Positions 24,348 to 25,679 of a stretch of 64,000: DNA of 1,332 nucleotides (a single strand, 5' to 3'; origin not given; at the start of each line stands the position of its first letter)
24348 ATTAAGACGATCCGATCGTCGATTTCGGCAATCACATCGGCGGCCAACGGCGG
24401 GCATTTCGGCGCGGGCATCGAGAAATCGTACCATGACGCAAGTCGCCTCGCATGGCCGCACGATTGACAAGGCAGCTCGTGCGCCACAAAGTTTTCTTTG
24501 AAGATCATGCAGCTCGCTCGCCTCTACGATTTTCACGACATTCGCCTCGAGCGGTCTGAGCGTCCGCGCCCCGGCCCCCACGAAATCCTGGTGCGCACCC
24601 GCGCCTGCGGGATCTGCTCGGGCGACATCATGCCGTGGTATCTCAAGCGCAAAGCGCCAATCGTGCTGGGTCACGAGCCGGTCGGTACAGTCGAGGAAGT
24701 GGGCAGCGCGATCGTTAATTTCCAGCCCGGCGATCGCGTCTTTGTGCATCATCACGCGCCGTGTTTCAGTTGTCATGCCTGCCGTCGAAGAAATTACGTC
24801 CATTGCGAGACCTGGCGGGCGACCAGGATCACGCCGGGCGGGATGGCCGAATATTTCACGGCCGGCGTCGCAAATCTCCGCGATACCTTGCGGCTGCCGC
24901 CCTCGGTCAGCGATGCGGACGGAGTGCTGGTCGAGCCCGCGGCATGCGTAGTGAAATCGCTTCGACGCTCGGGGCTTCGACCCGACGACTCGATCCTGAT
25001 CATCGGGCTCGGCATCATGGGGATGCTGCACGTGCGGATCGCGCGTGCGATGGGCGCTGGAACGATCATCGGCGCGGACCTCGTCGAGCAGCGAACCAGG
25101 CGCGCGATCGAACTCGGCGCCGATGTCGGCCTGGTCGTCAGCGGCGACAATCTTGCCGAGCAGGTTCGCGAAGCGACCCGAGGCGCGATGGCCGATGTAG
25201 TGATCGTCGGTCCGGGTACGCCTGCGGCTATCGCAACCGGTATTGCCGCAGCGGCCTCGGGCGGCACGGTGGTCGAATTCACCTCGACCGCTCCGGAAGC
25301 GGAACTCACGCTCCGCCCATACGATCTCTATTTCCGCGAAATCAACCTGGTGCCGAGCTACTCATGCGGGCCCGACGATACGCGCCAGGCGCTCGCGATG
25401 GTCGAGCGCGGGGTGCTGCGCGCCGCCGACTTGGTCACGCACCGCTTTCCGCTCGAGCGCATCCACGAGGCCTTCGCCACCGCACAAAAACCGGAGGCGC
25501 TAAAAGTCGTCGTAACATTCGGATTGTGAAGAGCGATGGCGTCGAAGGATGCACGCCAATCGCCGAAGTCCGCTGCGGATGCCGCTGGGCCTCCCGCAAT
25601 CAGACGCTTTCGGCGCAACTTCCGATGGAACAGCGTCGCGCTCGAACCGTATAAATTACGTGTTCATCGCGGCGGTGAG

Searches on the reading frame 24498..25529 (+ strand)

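Call 45: search_protein_families(library=pfam, proteins=[window:24498-25529:+], max_evalue=0.00001)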
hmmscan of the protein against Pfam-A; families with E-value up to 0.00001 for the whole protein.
window:24498-25529:+ (343 aa): 2 families
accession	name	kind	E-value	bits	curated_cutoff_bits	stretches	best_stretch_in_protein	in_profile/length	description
PF08240.17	ADH_N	-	4.1e-24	85.3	23.5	1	26-123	1-95/104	Alcohol dehydrogenase GroES-like domain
PF00107.32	ADH_zinc_N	-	3.6e-20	72.7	31.8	1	175-303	3-128/129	Zinc-binding dehydrogenase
